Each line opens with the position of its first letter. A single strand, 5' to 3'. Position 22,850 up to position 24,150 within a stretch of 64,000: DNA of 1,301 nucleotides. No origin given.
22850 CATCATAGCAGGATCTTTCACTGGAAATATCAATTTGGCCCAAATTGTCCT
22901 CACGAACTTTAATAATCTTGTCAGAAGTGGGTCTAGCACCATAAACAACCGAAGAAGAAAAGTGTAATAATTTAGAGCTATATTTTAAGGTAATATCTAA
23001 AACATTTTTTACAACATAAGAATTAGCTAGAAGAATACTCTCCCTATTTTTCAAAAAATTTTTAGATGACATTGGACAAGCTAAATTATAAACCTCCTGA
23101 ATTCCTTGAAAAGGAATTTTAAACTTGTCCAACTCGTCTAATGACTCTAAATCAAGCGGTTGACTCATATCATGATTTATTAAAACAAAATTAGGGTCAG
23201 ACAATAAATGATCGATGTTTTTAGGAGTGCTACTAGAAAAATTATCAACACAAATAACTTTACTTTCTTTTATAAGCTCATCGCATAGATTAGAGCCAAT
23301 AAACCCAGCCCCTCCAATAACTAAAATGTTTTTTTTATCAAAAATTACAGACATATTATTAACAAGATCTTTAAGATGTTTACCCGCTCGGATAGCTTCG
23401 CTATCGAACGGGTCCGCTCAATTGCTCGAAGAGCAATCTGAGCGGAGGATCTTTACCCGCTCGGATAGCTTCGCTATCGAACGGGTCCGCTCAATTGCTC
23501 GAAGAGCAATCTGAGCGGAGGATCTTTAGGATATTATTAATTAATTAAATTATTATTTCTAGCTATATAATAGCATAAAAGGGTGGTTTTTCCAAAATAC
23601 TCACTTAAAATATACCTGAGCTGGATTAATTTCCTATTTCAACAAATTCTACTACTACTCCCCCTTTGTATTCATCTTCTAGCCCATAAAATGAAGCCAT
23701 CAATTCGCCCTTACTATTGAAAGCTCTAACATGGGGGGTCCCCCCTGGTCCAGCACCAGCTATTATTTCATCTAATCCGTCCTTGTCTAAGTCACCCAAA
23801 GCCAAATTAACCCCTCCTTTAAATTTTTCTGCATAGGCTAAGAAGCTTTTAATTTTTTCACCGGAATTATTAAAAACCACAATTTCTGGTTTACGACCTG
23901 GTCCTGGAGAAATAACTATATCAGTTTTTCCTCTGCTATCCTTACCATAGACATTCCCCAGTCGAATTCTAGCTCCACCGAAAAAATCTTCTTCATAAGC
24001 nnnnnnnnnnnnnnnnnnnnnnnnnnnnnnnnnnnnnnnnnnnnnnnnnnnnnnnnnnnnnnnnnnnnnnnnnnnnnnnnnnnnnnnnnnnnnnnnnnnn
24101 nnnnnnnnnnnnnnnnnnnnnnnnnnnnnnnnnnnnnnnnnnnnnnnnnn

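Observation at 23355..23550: Tandem 73-nt GC-rich two-hairpin element, candidate novel structured RNA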

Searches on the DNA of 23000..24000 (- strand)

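Call 6: search_rna_families(source=window, start=23000, end=24000, threshold=evalue, max_evalue=10, show_alignments=3)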
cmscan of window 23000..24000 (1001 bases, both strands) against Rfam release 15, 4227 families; matches with E-value up to 10: 9.
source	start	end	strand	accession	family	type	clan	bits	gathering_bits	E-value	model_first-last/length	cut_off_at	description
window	23061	23146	+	RF02282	TtnuCD5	Gene; snRNA; snoRNA; CD-box;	-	23.2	70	1.8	1-77/77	no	Tetrahymena snoRNA TtnuCD5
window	23163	23259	-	RF00537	snoMe28S-Am2634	Gene; snRNA; snoRNA; CD-box;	-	21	50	1.3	1-97/97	no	Small nucleolar RNA Me28S-Am2634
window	23437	23495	+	RF03819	mir-Ro6-3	Gene; miRNA;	-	20.7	79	1.9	1-72/72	no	mir-Ro6-3 microRNA precursor family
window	23437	23495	-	RF03819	mir-Ro6-3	Gene; miRNA;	-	19.8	79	3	1-72/72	no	mir-Ro6-3 microRNA precursor family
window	23422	23510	+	RF04051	mir-8517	Gene; miRNA;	-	16.6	70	3.3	1-108/108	no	mir-8517 microRNA precursor family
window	23486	23519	+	RF01095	PK-CuYV_BPYV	Cis-reg;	-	16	60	7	3-36/56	no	3'-terminal pseudoknot of CuYV/BPYV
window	23848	23917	+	RF00262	sar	Gene; antisense;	-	14.9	43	8.4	1-68/68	no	sar RNA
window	23176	23208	-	RF02350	psRNA6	Gene; sRNA;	-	10.6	60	2.8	1-333/333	no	Nitrosomonas sRNA psRNA6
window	23896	23972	-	RF00023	tmRNA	Gene;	CL00001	6.7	47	2.9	1-374/374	no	transfer-messenger RNA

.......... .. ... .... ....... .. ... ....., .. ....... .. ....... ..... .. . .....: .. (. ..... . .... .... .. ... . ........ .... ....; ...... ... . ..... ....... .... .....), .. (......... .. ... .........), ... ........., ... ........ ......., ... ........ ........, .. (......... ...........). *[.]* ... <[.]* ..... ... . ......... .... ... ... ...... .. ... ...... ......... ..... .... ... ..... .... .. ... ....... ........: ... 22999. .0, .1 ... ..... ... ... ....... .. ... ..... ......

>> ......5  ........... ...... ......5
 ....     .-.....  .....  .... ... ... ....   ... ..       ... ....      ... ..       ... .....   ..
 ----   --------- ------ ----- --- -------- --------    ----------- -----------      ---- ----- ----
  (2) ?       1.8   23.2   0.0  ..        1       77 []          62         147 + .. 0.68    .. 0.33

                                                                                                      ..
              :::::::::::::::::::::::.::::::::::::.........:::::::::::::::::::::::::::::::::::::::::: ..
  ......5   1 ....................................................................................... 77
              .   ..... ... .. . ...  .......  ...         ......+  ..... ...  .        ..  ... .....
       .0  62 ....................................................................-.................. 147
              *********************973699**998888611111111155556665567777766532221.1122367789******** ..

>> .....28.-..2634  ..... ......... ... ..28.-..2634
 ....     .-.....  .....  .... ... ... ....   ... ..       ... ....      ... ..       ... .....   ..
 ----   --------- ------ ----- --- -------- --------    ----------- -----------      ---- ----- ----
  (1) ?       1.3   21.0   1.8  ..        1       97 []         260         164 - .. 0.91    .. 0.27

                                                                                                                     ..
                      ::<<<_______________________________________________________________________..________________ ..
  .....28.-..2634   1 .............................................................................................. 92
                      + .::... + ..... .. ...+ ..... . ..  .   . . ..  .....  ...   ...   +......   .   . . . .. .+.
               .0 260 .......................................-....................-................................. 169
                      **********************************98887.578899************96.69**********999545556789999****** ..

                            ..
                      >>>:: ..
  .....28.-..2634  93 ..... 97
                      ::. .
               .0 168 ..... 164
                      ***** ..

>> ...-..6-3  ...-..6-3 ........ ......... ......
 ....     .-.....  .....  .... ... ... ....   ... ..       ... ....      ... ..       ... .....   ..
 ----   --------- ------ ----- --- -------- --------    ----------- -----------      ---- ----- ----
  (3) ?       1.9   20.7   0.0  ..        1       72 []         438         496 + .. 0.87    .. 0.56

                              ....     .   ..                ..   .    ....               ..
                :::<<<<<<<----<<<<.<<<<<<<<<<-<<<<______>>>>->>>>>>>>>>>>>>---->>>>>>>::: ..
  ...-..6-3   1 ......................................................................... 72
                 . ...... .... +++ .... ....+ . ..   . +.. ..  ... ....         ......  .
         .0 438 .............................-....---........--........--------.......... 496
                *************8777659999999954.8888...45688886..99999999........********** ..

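Call 42: build_rna_model(alignment_id=A3, structure=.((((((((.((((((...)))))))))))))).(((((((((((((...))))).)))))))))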
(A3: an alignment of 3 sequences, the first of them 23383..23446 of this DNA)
Model R1 built from alignment A3 (3 sequences, 64 columns); structure: as given.
model positions 64; base pairs 27; branch points 1; effective number of sequences 1.78; information 0.876 bits per position. Calibrated on 0.2 Mb of random sequence (short: E-values are rough).
structure used (alignment columns):
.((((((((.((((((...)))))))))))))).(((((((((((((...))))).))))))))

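Call 44: search_with_rna_model(model_id=R1, source=window, filters=off, max_evalue=10)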
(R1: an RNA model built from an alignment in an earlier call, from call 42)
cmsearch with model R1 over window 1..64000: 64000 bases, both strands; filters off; matches with E-value up to 10: 12.
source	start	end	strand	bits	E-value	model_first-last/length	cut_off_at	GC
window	23383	23446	-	96.1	7.1e-20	1-64/64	no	0.58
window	23456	23519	-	96.1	7.1e-20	1-64/64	no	0.58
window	39923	39986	+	88.6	3.6e-18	1-64/64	no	0.47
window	23383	23446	+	43.2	6.8e-08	1-64/64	no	0.58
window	23456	23519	+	43.2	6.8e-08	1-64/64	no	0.58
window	39923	39986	-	26.1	0.0005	1-64/64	no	0.47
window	11292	11351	+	17.3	0.05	1-64/64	no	0.5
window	465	522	+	15.2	0.15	1-64/64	no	0.22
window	23100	23119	-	13.5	0.37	8-27/64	no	0.25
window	17497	17546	-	9.6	2.8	1-64/64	no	0.44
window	475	522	-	7.8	7.2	1-64/64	no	0.23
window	32189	32214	-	7.6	8.1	5-30/64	no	0.19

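Call 45: search_with_rna_model(model_id=R1, sources=[L001, L002, L003, L015, L016, L017, L018, L019, L020], max_evalue=10)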
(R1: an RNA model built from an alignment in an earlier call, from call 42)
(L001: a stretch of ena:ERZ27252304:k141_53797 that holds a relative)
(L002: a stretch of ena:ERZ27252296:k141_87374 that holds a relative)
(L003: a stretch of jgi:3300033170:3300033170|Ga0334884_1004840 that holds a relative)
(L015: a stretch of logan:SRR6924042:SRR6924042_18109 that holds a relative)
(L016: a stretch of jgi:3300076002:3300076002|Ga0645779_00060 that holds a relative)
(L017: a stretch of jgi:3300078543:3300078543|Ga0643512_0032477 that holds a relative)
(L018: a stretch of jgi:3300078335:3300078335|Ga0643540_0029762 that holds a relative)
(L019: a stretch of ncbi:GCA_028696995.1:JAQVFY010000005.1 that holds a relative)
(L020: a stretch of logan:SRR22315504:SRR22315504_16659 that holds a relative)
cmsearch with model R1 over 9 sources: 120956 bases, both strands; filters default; matches with E-value up to 10: 18.
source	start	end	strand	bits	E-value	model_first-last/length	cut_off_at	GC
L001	9836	9899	+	96.1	1.3e-19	1-64/64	no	0.58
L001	9909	9972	+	96.1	1.3e-19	1-64/64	no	0.58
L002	6159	6222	+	96.1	1.3e-19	1-64/64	no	0.58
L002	6232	6295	+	96.1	1.3e-19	1-64/64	no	0.58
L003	6147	6210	+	96.1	1.3e-19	1-64/64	no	0.58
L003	6220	6283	+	96.1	1.3e-19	1-64/64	no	0.58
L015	1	43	+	54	4.6e-10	22-64/64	5'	0.6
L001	9870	9942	-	34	1.6e-05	1-64/64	no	0.55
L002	6193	6265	-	34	1.6e-05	1-64/64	no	0.55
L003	6181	6253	-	34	1.6e-05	1-64/64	no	0.55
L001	9943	9996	-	25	0.0017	1-64/64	no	0.44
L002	6266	6319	-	25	0.0017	1-64/64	no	0.44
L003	6254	6307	-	25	0.0017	1-64/64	no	0.44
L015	1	43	-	22.6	0.0062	1-47/64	3'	0.6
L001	9836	9869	-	17.9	0.07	1-64/64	no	0.53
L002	6159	6192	-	17.9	0.07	1-64/64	no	0.53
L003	6147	6180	-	17.9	0.07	1-64/64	no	0.53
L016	14450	14497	+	16.8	0.12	1-64/64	no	0.19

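Call 62: search_with_rna_model(model_id=R1, sources=[L021, L022, L023, L024, L025, L026], max_evalue=1, filters=off)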
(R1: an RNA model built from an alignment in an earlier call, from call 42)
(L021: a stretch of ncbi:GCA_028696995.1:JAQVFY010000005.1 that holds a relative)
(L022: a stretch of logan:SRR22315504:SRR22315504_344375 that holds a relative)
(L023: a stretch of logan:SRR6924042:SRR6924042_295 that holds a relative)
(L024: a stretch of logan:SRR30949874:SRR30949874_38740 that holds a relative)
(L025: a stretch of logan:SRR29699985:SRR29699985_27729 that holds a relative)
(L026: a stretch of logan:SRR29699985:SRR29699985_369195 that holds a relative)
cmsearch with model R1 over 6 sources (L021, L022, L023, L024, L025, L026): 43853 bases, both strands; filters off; matches with E-value up to 1: 1.
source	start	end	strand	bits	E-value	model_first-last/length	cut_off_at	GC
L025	3204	3239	+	17.5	0.031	1-64/64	no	0.67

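Call 68: search_with_rna_model(model_id=R1, sources=[L027, L028, L029], max_evalue=1, filters=off)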
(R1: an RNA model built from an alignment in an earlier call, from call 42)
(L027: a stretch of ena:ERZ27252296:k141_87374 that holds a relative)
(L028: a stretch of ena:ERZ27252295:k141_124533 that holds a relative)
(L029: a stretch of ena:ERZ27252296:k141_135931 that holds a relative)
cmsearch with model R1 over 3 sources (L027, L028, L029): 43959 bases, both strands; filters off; matches with E-value up to 1: 3.
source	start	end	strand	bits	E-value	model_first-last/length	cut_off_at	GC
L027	407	466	-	17.3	0.034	1-64/64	no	0.5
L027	11236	11293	-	15.2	0.1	1-64/64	no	0.22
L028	1582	1639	-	15.2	0.1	1-64/64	no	0.22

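Call 69: search_dna_similar(query=window:23375-23530:-, collection=phages, mode=distant, max_evalue=0.1, max_rows=10)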
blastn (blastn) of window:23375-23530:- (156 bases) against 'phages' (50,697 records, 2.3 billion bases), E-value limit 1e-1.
No match.

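Call 70: search_dna_similar(query=window:23375-23530:-, collection=plasmids, mode=distant, max_evalue=0.1, max_rows=10)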
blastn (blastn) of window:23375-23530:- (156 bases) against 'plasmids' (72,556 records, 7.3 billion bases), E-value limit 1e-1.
No match.

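Call 81: search_with_rna_model(model_id=R1, sources=[L030, L031], max_evalue=1, filters=off)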
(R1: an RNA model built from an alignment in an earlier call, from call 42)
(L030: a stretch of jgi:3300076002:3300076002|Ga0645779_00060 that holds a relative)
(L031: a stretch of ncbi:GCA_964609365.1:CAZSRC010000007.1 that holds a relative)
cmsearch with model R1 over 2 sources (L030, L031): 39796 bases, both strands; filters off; matches with E-value up to 1: 0.
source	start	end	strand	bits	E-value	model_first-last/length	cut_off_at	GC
